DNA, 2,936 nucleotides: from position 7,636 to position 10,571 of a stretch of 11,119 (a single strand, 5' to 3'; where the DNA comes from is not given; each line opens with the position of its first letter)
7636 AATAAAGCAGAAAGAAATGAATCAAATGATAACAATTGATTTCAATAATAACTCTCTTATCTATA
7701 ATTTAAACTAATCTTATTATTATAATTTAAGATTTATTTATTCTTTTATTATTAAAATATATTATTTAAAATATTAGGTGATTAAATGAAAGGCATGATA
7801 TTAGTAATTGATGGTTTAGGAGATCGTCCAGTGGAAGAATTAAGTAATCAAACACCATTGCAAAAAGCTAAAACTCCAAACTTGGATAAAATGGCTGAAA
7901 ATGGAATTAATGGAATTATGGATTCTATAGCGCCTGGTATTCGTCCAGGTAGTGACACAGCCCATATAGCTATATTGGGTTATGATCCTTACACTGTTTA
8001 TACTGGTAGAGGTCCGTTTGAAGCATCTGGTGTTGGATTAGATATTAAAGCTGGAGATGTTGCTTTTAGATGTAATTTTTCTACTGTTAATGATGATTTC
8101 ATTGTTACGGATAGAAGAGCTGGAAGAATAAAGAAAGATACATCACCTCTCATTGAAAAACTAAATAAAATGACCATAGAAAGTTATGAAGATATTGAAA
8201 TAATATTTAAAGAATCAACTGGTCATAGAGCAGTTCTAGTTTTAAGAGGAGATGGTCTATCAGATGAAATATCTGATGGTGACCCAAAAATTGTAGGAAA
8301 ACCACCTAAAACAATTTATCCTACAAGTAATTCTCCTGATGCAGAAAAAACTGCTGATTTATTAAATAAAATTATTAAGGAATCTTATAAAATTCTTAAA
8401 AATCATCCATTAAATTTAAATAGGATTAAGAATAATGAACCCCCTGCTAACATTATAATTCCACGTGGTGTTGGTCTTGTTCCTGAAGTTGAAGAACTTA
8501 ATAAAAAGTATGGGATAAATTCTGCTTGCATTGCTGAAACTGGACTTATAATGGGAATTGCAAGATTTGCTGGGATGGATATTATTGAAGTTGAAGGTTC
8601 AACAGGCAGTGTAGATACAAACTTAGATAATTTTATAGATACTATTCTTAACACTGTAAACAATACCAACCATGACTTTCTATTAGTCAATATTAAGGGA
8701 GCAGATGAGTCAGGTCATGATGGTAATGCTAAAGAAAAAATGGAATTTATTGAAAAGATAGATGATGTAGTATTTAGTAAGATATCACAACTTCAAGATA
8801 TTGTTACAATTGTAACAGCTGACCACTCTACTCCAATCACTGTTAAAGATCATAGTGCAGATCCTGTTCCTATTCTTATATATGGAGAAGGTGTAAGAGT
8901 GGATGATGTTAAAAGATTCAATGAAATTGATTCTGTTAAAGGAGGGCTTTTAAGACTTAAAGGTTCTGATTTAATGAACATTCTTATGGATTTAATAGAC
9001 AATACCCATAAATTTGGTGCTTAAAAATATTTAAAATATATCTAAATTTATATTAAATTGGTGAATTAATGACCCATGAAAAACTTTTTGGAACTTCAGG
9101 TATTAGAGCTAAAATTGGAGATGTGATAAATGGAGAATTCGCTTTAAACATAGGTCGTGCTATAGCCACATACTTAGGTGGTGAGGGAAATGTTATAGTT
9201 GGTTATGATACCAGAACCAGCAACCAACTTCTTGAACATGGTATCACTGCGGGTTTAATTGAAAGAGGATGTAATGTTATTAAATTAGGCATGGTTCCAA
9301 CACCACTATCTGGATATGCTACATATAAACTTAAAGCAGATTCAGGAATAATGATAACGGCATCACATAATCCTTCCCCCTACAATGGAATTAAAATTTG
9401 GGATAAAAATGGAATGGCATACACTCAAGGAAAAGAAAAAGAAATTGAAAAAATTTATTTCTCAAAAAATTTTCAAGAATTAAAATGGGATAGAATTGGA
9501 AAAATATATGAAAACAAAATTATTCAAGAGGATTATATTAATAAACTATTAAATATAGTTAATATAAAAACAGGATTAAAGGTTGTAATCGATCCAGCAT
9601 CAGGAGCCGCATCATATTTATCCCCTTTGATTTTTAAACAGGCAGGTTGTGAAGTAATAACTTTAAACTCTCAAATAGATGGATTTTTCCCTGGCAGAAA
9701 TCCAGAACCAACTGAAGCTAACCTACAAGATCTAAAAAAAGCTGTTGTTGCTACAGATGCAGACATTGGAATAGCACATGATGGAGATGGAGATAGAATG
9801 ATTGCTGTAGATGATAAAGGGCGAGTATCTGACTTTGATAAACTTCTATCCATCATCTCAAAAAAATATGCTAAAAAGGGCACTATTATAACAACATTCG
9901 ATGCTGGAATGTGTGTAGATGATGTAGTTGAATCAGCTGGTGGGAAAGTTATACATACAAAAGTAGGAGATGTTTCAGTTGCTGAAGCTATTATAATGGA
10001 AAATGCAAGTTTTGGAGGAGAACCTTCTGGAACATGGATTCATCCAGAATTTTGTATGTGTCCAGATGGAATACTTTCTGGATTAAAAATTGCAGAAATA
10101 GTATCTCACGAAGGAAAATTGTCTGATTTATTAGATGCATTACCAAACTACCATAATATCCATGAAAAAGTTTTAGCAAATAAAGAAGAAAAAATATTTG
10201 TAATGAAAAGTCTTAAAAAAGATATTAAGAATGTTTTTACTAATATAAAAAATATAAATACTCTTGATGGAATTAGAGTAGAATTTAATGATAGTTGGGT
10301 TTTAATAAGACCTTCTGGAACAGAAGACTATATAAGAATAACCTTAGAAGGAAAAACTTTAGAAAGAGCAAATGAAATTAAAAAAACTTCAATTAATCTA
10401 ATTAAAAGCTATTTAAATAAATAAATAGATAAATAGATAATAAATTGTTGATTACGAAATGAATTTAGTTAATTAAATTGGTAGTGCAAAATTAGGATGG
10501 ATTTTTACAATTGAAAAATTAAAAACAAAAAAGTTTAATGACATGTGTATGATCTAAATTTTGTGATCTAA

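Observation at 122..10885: A ~300-bp structured repeat family occurs 4–5 times in 11 kb, always intergenic and flanked by satellite arrays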

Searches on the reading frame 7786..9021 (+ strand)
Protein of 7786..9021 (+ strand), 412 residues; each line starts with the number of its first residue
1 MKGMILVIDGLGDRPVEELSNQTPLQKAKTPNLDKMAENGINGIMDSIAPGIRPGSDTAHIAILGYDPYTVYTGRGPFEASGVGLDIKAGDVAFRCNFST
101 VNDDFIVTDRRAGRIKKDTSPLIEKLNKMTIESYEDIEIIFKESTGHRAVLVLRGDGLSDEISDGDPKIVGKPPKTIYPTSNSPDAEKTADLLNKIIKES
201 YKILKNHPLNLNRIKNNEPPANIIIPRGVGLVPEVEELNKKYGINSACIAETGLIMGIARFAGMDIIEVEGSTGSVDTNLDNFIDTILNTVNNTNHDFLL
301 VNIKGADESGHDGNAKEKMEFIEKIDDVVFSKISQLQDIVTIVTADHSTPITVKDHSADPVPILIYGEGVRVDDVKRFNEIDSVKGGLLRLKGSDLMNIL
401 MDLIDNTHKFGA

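Call 9: find_encoding_contigs(protein=window:7786-9021:+, flank=10000, max_places=6)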
Protein window:7786-9021:+ (412 aa): 1 contig read that carries it; 1 place shown.
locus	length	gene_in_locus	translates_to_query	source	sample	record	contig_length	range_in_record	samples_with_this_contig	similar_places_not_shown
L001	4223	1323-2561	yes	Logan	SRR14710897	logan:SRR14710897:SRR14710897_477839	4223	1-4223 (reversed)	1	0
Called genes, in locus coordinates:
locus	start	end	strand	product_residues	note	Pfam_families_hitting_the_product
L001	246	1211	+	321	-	PF01145:Band_7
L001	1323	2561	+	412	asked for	PF01676:Metalloenzyme, PF10143:PhosphMutase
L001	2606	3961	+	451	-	PF02878:PGM_PMM_I, PF02879:PGM_PMM_II, PF02880:PGM_PMM_III, PF00408:PGM_PMM_IV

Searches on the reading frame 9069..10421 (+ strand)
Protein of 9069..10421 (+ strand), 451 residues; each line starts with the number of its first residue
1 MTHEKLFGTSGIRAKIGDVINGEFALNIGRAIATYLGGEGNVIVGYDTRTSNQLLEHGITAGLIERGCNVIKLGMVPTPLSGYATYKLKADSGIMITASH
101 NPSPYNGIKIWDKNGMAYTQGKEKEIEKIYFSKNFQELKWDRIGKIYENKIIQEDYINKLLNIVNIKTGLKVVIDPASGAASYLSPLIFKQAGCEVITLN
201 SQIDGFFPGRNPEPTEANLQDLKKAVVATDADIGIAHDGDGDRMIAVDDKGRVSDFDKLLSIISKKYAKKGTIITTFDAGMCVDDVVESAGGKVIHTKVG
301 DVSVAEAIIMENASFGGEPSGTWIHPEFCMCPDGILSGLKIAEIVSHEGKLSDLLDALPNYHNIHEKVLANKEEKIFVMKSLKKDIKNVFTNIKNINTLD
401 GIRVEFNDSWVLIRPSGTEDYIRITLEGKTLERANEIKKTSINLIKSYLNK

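Call 67: find_encoding_contigs(protein=window:9069-10421:+, flank=3000, max_places=10)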
Protein window:9069-10421:+ (451 aa): no gene with exactly this product is on record in the collection.
